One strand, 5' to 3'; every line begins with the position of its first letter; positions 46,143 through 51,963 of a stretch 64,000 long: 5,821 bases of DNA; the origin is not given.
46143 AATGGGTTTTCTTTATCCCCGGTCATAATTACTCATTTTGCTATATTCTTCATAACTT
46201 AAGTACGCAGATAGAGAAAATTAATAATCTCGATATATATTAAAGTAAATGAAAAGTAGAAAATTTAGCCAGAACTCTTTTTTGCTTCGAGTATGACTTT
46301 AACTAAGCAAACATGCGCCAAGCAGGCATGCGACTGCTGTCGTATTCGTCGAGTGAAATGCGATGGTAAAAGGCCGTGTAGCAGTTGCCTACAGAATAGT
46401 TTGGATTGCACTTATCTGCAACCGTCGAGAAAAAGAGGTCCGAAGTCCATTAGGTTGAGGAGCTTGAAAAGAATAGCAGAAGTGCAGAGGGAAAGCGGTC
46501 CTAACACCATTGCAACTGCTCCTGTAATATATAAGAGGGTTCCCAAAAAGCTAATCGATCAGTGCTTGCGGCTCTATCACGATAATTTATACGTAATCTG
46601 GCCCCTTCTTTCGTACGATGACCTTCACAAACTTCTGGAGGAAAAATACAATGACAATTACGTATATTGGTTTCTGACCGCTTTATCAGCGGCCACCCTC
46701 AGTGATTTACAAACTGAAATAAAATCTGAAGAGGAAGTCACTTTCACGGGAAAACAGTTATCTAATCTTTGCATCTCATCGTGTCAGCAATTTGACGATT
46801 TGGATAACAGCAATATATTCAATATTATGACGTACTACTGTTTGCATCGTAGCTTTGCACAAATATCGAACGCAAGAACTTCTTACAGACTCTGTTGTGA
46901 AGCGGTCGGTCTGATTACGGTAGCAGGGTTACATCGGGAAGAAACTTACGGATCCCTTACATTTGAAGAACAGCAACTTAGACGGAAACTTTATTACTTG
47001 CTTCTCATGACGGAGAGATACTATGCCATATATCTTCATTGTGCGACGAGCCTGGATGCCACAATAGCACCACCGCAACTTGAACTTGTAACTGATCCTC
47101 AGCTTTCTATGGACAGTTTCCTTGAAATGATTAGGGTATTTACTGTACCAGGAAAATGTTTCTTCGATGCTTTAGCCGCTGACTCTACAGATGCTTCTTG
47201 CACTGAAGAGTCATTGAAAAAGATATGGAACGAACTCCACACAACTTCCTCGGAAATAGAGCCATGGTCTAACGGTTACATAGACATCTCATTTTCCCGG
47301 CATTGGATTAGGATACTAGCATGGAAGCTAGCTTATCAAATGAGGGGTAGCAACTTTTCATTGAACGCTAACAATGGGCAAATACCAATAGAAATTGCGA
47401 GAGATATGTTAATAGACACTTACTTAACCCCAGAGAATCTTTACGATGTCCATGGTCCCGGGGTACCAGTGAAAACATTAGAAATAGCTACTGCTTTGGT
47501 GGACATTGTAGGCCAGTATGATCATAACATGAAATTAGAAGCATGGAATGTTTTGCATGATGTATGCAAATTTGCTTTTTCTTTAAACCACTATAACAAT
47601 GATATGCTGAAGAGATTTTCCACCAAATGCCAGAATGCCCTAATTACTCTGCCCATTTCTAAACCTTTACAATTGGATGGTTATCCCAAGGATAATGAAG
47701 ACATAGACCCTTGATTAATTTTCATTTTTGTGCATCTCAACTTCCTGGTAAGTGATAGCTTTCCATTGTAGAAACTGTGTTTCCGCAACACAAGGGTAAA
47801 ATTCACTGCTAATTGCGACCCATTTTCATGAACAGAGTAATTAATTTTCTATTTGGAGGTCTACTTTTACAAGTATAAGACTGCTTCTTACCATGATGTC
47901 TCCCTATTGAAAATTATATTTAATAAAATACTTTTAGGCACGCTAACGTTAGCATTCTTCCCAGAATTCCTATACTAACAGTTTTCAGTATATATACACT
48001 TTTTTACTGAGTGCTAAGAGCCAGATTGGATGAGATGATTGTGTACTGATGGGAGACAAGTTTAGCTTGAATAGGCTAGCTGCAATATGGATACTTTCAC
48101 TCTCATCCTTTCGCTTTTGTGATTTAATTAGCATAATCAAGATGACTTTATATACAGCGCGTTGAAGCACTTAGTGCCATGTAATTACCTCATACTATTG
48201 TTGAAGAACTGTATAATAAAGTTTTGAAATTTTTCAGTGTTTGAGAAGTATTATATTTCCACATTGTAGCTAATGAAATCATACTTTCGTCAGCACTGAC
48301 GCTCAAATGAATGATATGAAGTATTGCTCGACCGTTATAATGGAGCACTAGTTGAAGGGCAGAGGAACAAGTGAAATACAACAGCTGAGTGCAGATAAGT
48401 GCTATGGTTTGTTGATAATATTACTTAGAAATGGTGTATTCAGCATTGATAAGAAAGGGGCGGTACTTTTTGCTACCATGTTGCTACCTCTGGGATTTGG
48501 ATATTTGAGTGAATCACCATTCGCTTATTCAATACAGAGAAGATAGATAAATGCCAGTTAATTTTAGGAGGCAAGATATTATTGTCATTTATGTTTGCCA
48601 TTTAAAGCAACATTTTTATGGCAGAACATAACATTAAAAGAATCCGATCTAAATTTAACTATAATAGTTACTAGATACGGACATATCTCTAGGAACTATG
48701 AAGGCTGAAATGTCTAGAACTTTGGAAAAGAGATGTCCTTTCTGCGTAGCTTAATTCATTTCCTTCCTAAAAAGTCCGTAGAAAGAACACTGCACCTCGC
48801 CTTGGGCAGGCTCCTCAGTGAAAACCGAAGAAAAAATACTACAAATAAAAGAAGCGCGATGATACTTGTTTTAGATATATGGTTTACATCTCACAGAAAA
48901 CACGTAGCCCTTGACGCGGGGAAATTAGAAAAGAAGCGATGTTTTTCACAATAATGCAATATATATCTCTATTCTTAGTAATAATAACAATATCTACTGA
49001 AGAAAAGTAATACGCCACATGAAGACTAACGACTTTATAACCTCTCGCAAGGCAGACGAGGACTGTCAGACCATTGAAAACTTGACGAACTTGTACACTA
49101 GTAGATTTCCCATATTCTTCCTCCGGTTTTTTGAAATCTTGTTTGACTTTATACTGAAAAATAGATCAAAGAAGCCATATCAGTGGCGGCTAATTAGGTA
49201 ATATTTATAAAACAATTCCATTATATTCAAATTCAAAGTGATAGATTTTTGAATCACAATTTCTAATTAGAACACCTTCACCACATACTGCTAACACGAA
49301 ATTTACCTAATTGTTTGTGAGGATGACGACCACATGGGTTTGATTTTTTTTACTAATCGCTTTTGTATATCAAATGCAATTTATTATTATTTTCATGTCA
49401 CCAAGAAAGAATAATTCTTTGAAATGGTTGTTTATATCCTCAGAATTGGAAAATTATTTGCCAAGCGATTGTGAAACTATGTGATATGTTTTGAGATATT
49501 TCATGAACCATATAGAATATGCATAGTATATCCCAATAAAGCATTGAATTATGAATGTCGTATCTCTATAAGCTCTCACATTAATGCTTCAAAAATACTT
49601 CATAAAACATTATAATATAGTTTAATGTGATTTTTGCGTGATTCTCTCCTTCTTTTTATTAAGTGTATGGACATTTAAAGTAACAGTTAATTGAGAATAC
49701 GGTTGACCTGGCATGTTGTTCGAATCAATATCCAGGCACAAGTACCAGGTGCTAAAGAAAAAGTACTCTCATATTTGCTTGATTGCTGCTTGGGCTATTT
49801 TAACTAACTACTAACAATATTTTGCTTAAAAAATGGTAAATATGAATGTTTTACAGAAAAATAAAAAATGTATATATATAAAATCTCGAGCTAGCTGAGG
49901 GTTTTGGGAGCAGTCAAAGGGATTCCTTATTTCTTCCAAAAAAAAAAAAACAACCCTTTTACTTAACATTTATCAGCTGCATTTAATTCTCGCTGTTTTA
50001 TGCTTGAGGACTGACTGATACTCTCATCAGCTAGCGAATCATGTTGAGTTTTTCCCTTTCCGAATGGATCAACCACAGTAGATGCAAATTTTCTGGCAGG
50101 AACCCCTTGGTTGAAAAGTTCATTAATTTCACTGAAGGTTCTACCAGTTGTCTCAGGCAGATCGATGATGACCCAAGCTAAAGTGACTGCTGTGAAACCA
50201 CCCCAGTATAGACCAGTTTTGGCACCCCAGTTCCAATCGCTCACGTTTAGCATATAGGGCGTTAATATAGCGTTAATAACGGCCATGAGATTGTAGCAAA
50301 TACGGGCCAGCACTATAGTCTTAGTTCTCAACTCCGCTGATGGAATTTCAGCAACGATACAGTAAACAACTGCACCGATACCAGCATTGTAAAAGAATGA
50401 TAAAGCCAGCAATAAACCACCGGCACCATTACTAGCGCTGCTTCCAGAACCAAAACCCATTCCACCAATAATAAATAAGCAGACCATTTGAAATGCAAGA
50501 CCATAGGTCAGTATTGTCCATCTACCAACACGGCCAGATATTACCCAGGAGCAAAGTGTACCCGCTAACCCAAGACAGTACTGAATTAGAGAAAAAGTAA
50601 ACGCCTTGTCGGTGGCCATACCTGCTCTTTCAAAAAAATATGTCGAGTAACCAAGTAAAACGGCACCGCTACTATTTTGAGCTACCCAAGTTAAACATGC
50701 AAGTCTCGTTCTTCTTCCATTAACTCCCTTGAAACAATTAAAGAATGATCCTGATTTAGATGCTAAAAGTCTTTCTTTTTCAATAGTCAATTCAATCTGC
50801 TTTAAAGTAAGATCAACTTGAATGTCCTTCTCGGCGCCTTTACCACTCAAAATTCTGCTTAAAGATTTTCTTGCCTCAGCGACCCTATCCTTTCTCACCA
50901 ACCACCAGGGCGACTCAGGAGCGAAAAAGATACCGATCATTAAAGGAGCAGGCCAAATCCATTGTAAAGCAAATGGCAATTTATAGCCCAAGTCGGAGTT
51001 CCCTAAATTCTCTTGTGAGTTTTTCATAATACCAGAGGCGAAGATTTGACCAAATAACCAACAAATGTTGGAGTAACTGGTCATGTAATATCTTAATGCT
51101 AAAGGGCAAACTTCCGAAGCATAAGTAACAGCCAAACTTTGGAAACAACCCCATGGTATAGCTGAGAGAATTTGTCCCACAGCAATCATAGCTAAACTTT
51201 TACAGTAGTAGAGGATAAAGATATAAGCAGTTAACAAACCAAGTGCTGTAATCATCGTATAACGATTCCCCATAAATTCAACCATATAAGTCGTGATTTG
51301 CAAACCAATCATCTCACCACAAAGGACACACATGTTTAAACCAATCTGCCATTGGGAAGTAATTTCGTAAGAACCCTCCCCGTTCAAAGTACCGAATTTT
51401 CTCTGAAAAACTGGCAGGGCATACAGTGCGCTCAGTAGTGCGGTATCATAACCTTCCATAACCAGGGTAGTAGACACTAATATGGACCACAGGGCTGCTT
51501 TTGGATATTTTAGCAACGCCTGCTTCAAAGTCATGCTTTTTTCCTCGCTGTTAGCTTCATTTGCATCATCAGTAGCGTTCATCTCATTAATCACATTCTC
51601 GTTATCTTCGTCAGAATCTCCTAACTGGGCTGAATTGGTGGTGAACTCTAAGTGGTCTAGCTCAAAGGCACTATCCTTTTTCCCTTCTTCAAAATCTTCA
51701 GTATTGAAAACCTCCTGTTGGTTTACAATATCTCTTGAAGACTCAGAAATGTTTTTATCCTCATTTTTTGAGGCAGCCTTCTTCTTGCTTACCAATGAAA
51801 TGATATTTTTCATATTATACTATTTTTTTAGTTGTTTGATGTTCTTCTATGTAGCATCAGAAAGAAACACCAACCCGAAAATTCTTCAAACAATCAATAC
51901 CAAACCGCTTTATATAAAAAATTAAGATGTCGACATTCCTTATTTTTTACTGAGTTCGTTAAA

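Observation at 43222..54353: MAL1 locus flanked by inverted GH13 paralogs (IMA1 and MAL12)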

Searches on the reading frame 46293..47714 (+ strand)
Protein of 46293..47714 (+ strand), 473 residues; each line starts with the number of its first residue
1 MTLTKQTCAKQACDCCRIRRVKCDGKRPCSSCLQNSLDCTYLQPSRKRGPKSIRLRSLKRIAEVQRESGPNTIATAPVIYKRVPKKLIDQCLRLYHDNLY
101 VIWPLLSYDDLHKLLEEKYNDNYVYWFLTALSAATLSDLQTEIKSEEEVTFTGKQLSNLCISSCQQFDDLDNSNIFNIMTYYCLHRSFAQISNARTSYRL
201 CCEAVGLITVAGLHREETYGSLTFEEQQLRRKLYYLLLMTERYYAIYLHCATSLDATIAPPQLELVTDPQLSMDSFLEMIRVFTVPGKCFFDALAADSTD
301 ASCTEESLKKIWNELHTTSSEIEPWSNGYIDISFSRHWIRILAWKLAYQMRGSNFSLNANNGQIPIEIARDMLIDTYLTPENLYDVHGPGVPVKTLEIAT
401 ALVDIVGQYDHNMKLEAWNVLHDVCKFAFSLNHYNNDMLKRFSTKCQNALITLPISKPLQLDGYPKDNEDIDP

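Call 59: search_protein_families(library=pfam, proteins=[window:46293-47714:+])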
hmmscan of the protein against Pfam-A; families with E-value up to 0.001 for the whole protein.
window:46293-47714:+ (473 aa): 2 families
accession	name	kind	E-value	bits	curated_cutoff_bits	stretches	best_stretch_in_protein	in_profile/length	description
PF00172.23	Zn_clus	-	1.5e-10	41.4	21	1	11-47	1-38/39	Fungal Zn(2)-Cys(6) binuclear cluster domain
PF04082.23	Fungal_trans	-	2.5e-07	30.5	23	1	93-253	2-173/262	Fungal specific transcription factor domain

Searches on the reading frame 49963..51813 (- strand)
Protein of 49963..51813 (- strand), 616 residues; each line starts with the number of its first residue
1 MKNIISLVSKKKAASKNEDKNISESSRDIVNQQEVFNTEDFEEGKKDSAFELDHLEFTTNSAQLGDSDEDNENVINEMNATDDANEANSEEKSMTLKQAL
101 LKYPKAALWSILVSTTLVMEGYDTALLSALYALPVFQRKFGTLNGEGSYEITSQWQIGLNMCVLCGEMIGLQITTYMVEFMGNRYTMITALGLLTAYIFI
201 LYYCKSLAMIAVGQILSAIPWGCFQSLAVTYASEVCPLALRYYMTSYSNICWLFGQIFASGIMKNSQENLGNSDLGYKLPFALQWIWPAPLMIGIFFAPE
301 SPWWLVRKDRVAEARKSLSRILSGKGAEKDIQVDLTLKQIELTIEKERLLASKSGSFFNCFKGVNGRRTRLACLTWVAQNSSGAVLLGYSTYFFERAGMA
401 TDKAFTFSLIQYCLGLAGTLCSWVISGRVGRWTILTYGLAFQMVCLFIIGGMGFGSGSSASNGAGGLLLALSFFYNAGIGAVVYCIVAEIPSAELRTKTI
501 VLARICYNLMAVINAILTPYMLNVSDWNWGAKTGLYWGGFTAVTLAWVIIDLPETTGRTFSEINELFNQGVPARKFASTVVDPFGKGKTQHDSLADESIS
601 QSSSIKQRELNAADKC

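Call 59: search_protein_families(library=pfam, proteins=[window:49963-51813:-])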
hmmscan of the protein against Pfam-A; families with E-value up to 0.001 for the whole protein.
window:49963-51813:- (616 aa): 2 families
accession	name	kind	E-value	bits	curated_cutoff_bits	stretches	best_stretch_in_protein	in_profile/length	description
PF00083.30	Sugar_tr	-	5e-89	299.7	22.3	1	110-567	2-452/452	Sugar (and other) transporter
PF07690.21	MFS_1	-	8.9e-12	45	33.4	1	119-484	7-313/347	Major Facilitator Superfamily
